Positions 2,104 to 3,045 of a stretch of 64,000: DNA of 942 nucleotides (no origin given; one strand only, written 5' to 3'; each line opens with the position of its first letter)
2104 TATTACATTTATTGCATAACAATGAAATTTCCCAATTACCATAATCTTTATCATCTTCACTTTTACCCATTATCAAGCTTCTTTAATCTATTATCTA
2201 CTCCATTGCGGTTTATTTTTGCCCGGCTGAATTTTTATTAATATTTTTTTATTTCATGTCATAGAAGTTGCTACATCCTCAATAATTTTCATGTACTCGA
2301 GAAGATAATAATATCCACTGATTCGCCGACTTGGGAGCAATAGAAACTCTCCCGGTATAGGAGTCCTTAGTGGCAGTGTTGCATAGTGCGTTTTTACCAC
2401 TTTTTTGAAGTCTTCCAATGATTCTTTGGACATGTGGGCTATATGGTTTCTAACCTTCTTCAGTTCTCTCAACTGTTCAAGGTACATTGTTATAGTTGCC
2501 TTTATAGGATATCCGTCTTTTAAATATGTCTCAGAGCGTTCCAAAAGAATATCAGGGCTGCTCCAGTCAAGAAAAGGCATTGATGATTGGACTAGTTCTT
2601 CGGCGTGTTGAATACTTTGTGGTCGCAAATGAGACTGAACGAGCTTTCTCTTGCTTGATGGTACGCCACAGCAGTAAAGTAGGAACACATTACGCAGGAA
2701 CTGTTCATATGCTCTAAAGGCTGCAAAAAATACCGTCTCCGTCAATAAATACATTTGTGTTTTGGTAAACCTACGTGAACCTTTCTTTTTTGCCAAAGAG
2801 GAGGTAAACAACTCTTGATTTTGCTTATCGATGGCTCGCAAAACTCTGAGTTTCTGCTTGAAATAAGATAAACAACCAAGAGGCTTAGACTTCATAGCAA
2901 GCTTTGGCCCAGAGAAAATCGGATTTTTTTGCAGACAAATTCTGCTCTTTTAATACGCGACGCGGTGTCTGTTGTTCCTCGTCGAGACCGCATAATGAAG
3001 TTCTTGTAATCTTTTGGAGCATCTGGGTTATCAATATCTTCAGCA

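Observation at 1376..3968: DUF262 + two distinct HEPN proteins: candidate undescribed three-gene defence operon in an AT-rich islet beside tRNA-Ser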

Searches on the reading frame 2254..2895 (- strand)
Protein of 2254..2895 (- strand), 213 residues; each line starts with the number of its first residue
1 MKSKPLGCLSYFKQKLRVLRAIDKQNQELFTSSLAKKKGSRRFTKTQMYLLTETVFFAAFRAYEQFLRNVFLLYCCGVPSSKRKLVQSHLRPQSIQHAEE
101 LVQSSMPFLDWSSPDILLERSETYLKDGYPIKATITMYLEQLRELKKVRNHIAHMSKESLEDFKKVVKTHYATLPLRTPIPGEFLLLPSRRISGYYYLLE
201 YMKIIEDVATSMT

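Call 4: search_protein_families(library=pfam, proteins=[window:2254-2895:-], max_evalue=1)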
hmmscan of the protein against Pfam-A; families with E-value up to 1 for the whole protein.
window:2254-2895:- (213 aa): 1 family
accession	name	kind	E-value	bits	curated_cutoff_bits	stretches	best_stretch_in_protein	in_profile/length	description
PF18735.6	HEPN_RiboL-PSP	-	0.29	11.4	28.4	1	133-158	143-162/191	RiboL-PSP-HEPN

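Call 5: search_protein_families(library=padloc, proteins=[window:2254-2895:-], max_evalue=1)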
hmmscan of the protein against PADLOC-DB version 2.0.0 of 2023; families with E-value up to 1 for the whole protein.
window:2254-2895:- (213 aa): 1 family
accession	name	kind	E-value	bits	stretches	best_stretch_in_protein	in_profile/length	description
PDLC05059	PDC-S64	-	0.032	11.2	1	132-168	92-129/339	-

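Call 6: search_protein_families(library=ncbifam, proteins=[window:2254-2895:-], max_evalue=1)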
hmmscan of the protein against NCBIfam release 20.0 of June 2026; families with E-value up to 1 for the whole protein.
window:2254-2895:- (213 aa): 1 family
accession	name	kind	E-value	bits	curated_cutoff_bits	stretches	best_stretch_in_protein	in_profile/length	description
NF053863.1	DS11_antiphage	equivalog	0.023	13.8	260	1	116-162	248-292/305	CBS domain-containing anti-phage protein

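Call 9: find_homologous_proteins(query=window:2254-2895:-, max_evalue=0.001)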
Query window:2254-2895:- (213 aa): 174 proteins with E <= 0.001 among 284 candidates; the best 120 are listed.
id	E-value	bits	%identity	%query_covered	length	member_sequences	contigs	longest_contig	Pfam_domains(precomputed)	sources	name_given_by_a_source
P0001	2.7e-135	466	100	100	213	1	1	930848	-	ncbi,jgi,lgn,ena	ncbi:MAG: hypothetical protein ABSE89_01240 [Sedimentisphaerales bacterium]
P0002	7.7e-108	377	82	100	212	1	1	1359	-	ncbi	-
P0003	1.7e-97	343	73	100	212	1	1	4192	-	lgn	-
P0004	9.9e-91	321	71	100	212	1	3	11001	-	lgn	-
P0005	5.2e-90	318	69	100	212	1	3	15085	-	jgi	jgi:hypothetical protein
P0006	3.2e-87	309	67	100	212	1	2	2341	-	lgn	-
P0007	7.5e-85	302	66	99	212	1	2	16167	-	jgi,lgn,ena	-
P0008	1.6e-83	297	83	78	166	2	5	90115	-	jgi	jgi:hypothetical protein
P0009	2.0e-82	294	63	100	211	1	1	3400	-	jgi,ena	-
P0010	2.7e-80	287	62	100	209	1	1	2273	-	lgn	-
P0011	1.1e-79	285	62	100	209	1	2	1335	-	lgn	-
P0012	3.5e-79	283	60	100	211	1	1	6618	-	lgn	-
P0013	4.0e-79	283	64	98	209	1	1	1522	-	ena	-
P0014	2.6e-78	280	62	100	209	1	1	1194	-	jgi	jgi:hypothetical protein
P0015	2.4e-77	277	60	100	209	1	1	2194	-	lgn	-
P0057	2.1e-65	238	57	94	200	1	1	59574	-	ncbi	ncbi:MAG: hypothetical protein ACHQ0Y_06325 [Thermodesulfovibrionales bacterium]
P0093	1.3e-53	200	47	94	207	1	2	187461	-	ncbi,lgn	-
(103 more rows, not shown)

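Call 15: find_encoding_contigs(protein=P0093, flank=6000, max_places=2)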
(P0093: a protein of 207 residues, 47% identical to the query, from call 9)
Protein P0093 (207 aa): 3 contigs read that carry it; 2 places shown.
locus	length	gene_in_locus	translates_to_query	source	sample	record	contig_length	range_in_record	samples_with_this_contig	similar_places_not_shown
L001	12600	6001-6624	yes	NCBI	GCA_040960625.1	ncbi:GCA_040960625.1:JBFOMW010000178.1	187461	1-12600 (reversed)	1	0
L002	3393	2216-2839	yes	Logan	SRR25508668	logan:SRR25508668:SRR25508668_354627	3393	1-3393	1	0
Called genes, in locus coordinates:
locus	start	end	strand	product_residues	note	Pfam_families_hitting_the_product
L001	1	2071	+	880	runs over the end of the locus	PF01555:N6_N4_Mtase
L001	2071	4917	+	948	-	PF04851:ResIII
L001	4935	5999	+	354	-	PF03235:GmrSD_N, PF18757:Nmad5 (faint)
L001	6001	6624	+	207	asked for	-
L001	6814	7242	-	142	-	-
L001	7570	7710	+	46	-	-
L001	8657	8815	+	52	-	-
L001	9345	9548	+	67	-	PF00313:CSD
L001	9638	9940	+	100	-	PF00216:Bac_DNA_binding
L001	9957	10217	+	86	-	-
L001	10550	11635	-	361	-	PF24624:Int_N, PF00589:Phage_integrase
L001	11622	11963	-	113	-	PF12728:HTH_17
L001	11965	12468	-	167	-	-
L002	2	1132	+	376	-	?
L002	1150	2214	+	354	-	PF03235:GmrSD_N, PF18757:Nmad5 (faint)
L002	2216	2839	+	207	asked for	-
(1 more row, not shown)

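Call 16: find_encoding_contigs(protein=P0057, flank=6000, max_places=2)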
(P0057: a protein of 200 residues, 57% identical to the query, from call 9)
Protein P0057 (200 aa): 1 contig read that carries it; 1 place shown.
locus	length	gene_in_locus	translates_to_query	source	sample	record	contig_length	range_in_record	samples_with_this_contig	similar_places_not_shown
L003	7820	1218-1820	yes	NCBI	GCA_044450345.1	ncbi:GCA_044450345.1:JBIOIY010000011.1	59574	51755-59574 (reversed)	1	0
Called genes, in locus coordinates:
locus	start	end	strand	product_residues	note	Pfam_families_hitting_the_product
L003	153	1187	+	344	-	PF03235:GmrSD_N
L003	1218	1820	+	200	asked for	-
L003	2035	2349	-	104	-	PF15943:YdaS_toxin (faint), PF01381:HTH_3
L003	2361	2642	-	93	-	PF05015:HigB-like_toxin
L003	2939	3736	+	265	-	PF05448:AXE1 (faint), PF00561:Abhydrolase_1 (faint), PF12146:Hydrolase_4 (weak), PF06821:Ser_hydrolase (weak)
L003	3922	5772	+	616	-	PF07973:tRNA_SAD, PF00587:tRNA-synt_2b, PF03129:HGTP_anticodon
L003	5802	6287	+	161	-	PF05198:IF3_N, PF00707:IF3_C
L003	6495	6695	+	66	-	PF01632:Ribosomal_L35p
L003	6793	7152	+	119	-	PF00453:Ribosomal_L20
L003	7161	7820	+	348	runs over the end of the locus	PF02912:Phe_tRNA-synt_N, PF01409:tRNA-synt_2d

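Call 19: find_encoding_contigs(protein=P0008, flank=6000, max_places=3)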
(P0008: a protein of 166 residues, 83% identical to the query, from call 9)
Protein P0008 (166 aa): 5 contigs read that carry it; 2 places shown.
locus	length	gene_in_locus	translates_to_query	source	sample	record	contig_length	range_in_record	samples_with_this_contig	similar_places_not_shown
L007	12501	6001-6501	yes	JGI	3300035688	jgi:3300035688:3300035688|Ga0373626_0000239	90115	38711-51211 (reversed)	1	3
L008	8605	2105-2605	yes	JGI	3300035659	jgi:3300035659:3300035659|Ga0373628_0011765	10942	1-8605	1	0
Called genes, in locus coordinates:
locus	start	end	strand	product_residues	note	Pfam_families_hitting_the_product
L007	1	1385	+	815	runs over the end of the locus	-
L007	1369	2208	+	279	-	PF00535:Glycos_transf_2, PF10111:Glyco_tranf_2_2 (weak), PF13641:Glyco_tranf_2_3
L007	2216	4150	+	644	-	-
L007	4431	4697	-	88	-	-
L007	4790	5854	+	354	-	PF03235:GmrSD_N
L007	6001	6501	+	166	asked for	-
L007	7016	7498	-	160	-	PF00293:NUDIX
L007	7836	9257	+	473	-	PF02386:TrkH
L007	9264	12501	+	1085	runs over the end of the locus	PF00359:PTS_EIIA_2, PF00690:Cation_ATPase_N, PF00122:E1-E2_ATPase, PF13246:Cation_ATPase, PF00702:Hydrolase, PF12710:HAD (weak), PF00689:Cation_ATPase_C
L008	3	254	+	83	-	?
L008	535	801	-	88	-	-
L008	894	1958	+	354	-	PF03235:GmrSD_N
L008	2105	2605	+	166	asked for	-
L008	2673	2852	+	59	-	-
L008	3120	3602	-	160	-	PF00293:NUDIX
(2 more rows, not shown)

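Call 23: search_protein_families(library=pfam, alignment_id=A1, max_evalue=1)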
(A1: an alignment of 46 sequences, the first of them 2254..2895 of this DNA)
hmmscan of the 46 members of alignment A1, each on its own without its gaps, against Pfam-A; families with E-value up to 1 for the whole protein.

A. member 1, window:2254-2895:- (213 aa): 1 family
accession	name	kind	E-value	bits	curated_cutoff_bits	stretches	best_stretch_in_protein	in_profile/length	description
PF18735.6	HEPN_RiboL-PSP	-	0.29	11.4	28.4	1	133-158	143-162/191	RiboL-PSP-HEPN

B. families by the number of members that match (of 46 scanned): 16 families
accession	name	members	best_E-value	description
PF18735.6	HEPN_RiboL-PSP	27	0.0011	RiboL-PSP-HEPN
PF20185.3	DUF6548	22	0.0022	Family of unknown function (DUF6548)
PF18737.6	HEPN_MAE_28990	8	0.026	MAE_28990/MAE_18760-like HEPN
PF18730.6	HEPN_Cthe2314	5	0.017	Cthe_2314-like HEPN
PF13957.12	YafO_toxin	2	0.0094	Toxin YafO, type II toxin-antitoxin system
PF00159.23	Hormone_3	1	0.0093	Pancreatic hormone peptide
PF05016.21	ParE_toxin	1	0.021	ParE toxin of type II toxin-antitoxin system, parDE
PF18778.7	NAD1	1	0.045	Novel AID APOBEC clade 1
PF04768.19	NAT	1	0.057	NAT, N-acetyltransferase, of N-acetylglutamate synthase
PF25432.1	FF_PRPF40A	1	0.084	PRPF40A-like, FF domain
PF12452.13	DUF3685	1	0.088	Protein of unknown function (DUF3685)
PF18731.6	HEPN_Swt1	1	0.1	Swt1-like HEPN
PF19477.4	DUF6014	1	0.1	Family of unknown function (DUF6014)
PF08898.15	DUF1843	1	0.12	Domain of unknown function (DUF1843)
PF20669.3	Exo70_N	1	0.16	Exocyst complex component Exo70 N-terminal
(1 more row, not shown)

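Call 24: search_protein_families(library=padloc, alignment_id=A1, max_evalue=1)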
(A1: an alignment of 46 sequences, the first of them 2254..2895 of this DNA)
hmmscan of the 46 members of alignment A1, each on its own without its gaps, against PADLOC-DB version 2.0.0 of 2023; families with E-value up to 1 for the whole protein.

A. member 1, window:2254-2895:- (213 aa): 1 family
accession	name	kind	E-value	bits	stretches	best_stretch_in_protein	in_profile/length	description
PDLC05059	PDC-S64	-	0.032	11.2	1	132-168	92-129/339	-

B. families by the number of members that match (of 46 scanned): 11 families
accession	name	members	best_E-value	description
PDLC01825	CARF2--CARF_HEPN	5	0.021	-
PDLC02432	pPIWI_RE_Z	2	0.0035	-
PDLC01803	CARF1--CARF_HEPN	2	0.0042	-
PDLC01824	CARF2--CARF_HEPN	2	0.026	-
PDLC03798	RTas1808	1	0.0041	DRT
PDLC01828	CARF2--CARF_HEPN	1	0.012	-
PDLC01807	CARF1--CARF_HEPN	1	0.015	-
PDLC01682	Cas13a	1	0.02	Cas13a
PDLC05059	PDC-S64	1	0.032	-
PDLC01511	Cas8b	1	0.047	CAS-I-B; effector_LS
PDLC01834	CARF2--CARF_HEPN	1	0.066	-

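Call 25: search_solved_structures(query=A1, max_evalue=10, show_alignments=2)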
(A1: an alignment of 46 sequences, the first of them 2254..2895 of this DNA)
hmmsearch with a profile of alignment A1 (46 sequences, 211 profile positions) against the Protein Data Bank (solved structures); distinct sequences matched with E-value up to 10: 1.
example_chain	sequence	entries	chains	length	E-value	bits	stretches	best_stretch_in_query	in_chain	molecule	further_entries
3jrt_A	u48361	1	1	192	0.41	13.2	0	129-158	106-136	Integron cassette protein Vpc_cass2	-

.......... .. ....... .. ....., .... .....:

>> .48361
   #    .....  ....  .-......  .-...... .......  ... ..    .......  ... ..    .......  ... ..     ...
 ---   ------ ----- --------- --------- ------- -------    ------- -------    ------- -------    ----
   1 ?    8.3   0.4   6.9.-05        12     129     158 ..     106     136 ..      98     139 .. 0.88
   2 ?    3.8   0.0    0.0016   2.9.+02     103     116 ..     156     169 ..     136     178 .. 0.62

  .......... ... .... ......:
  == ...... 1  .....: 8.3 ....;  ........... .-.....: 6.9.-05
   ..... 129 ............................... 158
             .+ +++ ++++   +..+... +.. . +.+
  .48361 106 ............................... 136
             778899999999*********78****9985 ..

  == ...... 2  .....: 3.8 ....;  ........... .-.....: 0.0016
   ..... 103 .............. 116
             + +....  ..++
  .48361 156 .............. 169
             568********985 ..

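Call 27: predict_structure(alignment_id=A1)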
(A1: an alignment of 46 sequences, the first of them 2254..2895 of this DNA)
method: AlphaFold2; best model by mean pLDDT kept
length: 213 residues; sequences in the alignment: 46
mean_pLDDT: 94.0   pTM: 0.89
mean pLDDT of the five models: 94.0, 93.7, 93.6, 93.5, 92.9
residues with pLDDT >= 90: 185; 70-90: 24; 50-70: 4; < 50: 0
segments of 3 or more residues with pLDDT < 50: none
pLDDT, mean of each block of 10 residues (from residue 1): 93 98 96 75 91 98 97 93 86 95 88 95 96 97 98 97 97 94 97 96 98 94
secondary structure, 60 per line:
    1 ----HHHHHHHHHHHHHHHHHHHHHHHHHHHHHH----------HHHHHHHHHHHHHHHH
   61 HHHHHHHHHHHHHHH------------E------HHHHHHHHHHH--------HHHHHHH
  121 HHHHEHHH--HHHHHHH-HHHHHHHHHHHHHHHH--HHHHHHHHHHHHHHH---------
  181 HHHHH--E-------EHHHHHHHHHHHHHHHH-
elements in order: H5-34 H45-75 H95-105 H114-124 H131-137 H139-154 H157-171 H181-185 H197-212

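Call 33: fold_search(model_id=the predicted structure, library=pdb)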
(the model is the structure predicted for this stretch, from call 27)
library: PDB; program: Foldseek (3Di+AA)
matches with E <= 10: 218; with E <= 0.001: 0
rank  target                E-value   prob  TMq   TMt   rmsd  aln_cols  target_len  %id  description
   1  8tn1_A                4.5e-01  0.33  0.22  0.30  11.0       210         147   10  De novo designed protein binds poly ADP ribose polymerase inhibitors (PARPi) - apo (released 2024-04-24)
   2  6n8j_b                5.8e-01  0.33  0.28  0.11  11.3       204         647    8  Cryo-EM structure of late nuclear (LN) pre-60S ribosomal subunit (released 2019-03-13)
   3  2e87                  5.8e-01  0.30  0.25  0.17  11.6       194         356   11  Crystal structure of hypothetical GTP-binding protein PH1320 from Pyrococcus horikoshii OT3, in complex with GDP (released 2007-07-24)
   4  9e5c_1p               7.1e-01  0.09  0.16  0.09  19.9       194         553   12  Cryo-EM structure of 96 nm repeat of microtubule doublet from T. brucei flagellum (released 2025-03-12)
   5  3jrt                  9.6e-01  0.28  0.31  0.37   9.2       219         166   10  Structure from the mobile metagenome of V. paracholerae: Integron cassette protein Vpc_cass2 (released 2009-09-22)
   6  7of1_b                9.6e-01  0.28  0.28  0.14  11.1       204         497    7  Nog1-TAP associated immature ribosomal particle population A from S. cerevisiae (released 2021-11-03)
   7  8v87_b                1.2e+00  0.23  0.28  0.15  11.7       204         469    8  60S ribosome biogenesis intermediate (Dbp10 post-catalytic structure - Overall map) (released 2024-05-01)
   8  6ylg_b                1.2e+00  0.21  0.28  0.12  10.5       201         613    8  Rix1-Rea1 pre-60S particle - 60S core, body 1 (rigid body refinement) (released 2020-07-29)
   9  6m6z_A                1.2e+00  0.18  0.31  0.33  15.3       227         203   15  A de novo designed transmembrane nanopore, TMH4C4 (released 2020-06-24)
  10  6elz_b                1.2e+00  0.16  0.26  0.15  12.5       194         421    8  State E (TAP-Flag-Ytm1 E80A) - Visualizing the assembly pathway of nucleolar pre-60S ribosomes (released 2017-12-27)
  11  1bg1_A                1.4e+00  0.07  0.17  0.08  13.8       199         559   12  TRANSCRIPTION FACTOR STAT3B/DNA COMPLEX (released 1999-01-13)
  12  7ae8_A                1.4e+00  0.28  0.29  0.38   7.0       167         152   10  Crystal structure of HEPN(R102A) toxin (released 2020-12-30)
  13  4v7f_o                1.5e+00  0.12  0.24  0.17  11.8       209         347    9  Arx1 pre-60S particle. (released 2014-07-09)
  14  1ylm_A                1.7e+00  0.16  0.24  0.33  11.6       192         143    9  Structure of Cytosolic Protein of Unknown Function YutE from Bacillus subtilis (released 2005-03-01)
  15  7btb_b                1.7e+00  0.16  0.27  0.13  11.9       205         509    8  Cryo-EM structure of pre-60S ribosome from Saccharomyces cerevisiae rpl4delta63-87 strain at 3.22 Angstroms resolution (released 2020-10-28)
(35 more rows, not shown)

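Call 39: search_dna_similar(query=window:2254-2895:-, collection=plasmids, mode=protein, max_evalue=0.01, max_rows=25)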
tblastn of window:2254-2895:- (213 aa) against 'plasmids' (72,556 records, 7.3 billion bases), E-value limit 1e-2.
Records with a match: 3; places in all: 3; records where one place covers at least 80% of the query: 0.
Best place of each record, by identity: <60% 3.
By first word of the organism name: Glutamicibacter 1; Pseudomonas 1; Rhizobium 1.
By predicted mobility (MOB-suite, as given by PLSDB): non-mobilizable 2; conjugative 1.
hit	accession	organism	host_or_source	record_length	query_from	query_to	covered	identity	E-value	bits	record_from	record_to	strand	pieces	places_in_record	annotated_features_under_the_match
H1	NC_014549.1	Glutamicibacter arilaitensis Re117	-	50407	50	190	66%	31.3%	5e-15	80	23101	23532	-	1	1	hypothetical protein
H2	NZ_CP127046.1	Pseudomonas amygdali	Cucumis sativus,Culture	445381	43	208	78%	24.4%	3e-3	45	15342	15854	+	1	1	hypothetical protein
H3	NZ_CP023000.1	Rhizobium sp. 11515TR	Cell culture,agricultural soil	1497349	35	182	69%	25.0%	2e-8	61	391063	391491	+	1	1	record has no annotation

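Call 40: search_dna_similar(query=window:2254-2895:-, collection=phages, mode=protein, max_evalue=0.01, max_rows=25)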
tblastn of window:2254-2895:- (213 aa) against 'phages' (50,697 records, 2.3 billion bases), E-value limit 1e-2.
No match.

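Call 41: get_annotated_region(hit=H1, flank=5000)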
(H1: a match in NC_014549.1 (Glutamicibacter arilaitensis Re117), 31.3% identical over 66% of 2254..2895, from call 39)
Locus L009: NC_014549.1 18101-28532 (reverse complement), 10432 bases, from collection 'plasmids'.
description: Glutamicibacter arilaitensis Re117 plasmid pRE117-1, complete sequence
organism: Glutamicibacter arilaitensis Re117 (NCBI taxid 861360)
taxonomy: Bacteria; Actinomycetota; Actinomycetes; Micrococcales; Micrococcaceae; Glutamicibacter; Glutamicibacter arilaitensis; Glutamicibacter arilaitensis Re117
host: -; source: -; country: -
typing (MOB-suite, as given by PLSDB): conjugative; replicon rep_cluster_1578; relaxase MOBP; mating-pair formation MPF_T
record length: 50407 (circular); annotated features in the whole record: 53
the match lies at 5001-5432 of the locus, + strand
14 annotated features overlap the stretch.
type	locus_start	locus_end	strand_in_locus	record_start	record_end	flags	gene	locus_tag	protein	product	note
CDS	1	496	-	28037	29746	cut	-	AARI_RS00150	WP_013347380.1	relaxase/mobilization nuclease domain-containing protein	-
CDS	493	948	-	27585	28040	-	mobC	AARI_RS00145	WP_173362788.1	plasmid mobilization relaxosome protein MobC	-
CDS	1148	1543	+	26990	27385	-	-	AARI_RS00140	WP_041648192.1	hypothetical protein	-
CDS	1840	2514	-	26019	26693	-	-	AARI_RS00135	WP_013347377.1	recombinase family protein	GO:0006310 - DNA recombination [Evidence IEA]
CDS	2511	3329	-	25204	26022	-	-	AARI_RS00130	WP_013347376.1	Fic family protein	-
CDS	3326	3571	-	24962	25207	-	-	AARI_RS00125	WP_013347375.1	antitoxin VbhA family protein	-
CDS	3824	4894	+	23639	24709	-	-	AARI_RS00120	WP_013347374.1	DUF262 domain-containing protein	-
CDS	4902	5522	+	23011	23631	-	-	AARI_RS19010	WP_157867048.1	hypothetical protein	-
CDS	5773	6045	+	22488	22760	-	-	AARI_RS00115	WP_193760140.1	hypothetical protein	-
CDS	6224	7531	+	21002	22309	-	-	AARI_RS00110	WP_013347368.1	ISL3-like element ISAar19 family transposase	GO:0006313 - DNA transposition [Evidence IEA]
CDS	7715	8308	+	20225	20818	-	-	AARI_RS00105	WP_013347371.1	recombinase family protein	GO:0006310 - DNA recombination [Evidence IEA]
CDS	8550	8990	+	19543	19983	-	-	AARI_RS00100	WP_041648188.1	hypothetical protein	-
CDS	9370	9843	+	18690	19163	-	-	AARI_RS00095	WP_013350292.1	hypothetical protein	-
CDS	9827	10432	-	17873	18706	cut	-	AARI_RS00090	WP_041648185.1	IS5 family transposase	-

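Call 42: get_annotated_region(hit=H2, flank=5000)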
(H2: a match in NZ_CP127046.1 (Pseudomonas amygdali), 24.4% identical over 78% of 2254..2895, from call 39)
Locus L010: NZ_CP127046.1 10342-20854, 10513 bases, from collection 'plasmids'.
description: Pseudomonas amygdali pv. lachrymans strain YM7902 plasmid pPlaYM7902A, complete sequence
organism: Pseudomonas amygdali (NCBI taxid 53707)
taxonomy: Bacteria; Pseudomonadota; Gammaproteobacteria; Pseudomonadales; Pseudomonadaceae; Pseudomonas; Pseudomonas amygdali
host: -; source: Cucumis sativus,Culture; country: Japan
typing (MOB-suite, as given by PLSDB): non-mobilizable; replicon rep_cluster_1081; mating-pair formation MPF_I
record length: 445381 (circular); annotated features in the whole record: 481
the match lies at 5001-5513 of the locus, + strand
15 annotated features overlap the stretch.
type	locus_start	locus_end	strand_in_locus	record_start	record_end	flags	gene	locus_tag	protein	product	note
CDS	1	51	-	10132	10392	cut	-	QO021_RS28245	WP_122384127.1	hypothetical protein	-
CDS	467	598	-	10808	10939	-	-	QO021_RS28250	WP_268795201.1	hypothetical protein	-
CDS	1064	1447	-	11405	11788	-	-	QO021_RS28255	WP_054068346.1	hypothetical protein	-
CDS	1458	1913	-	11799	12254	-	-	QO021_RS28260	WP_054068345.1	hypothetical protein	-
CDS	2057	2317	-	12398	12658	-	-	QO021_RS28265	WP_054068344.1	hypothetical protein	-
CDS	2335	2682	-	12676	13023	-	-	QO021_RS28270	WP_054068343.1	type II toxin-antitoxin system ChpB family toxin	-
CDS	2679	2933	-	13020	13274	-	-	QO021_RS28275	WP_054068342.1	AbrB/MazE/SpoVT family DNA-binding domain-containing protein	-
CDS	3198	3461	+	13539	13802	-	-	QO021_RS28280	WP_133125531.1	hypothetical protein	-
CDS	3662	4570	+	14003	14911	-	-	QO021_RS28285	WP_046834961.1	hypothetical protein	-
CDS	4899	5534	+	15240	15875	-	-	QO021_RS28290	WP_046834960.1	hypothetical protein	-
CDS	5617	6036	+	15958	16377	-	-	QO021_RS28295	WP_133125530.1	hypothetical protein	-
CDS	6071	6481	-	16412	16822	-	-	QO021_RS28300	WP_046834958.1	hypothetical protein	-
CDS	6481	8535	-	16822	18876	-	-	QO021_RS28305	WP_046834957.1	integrase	-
CDS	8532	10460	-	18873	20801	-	-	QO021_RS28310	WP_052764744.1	hypothetical protein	-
CDS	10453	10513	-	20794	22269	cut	-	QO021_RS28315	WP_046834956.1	site-specific integrase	GO:0015074 - DNA integration [Evidence IEA]; GO:0006310 - DNA recombination [Evidence IEA]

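Call 47: search_protein_families(library=pfam, proteins=[L010:3662-4570:+, L010:4899-5534:+, L009:3824-4894:+, L009:4902-5522:+], max_evalue=0.1)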
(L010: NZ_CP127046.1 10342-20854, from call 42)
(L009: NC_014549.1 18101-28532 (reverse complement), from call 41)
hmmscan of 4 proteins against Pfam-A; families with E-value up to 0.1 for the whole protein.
L010:3662-4570:+ (302 aa): 1 family
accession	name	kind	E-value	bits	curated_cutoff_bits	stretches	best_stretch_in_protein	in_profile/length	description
PF11611.13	DUF4352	-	0.00011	22.9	25.9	1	174-276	8-104/122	Domain of unknown function (DUF4352)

L010:4899-5534:+ (211 aa): 1 family
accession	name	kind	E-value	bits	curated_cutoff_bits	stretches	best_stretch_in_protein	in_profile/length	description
PF18735.6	HEPN_RiboL-PSP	-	6.8e-05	23.3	28.4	1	47-161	34-170/191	RiboL-PSP-HEPN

L009:3824-4894:+ (356 aa): 1 family
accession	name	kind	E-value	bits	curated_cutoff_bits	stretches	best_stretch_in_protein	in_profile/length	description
PF03235.19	GmrSD_N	-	2.2e-22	80.6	33.2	1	25-157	13-198/199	GmrSD restriction endonuclease, N-terminal domain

L009:4902-5522:+ (206 aa): 0 families
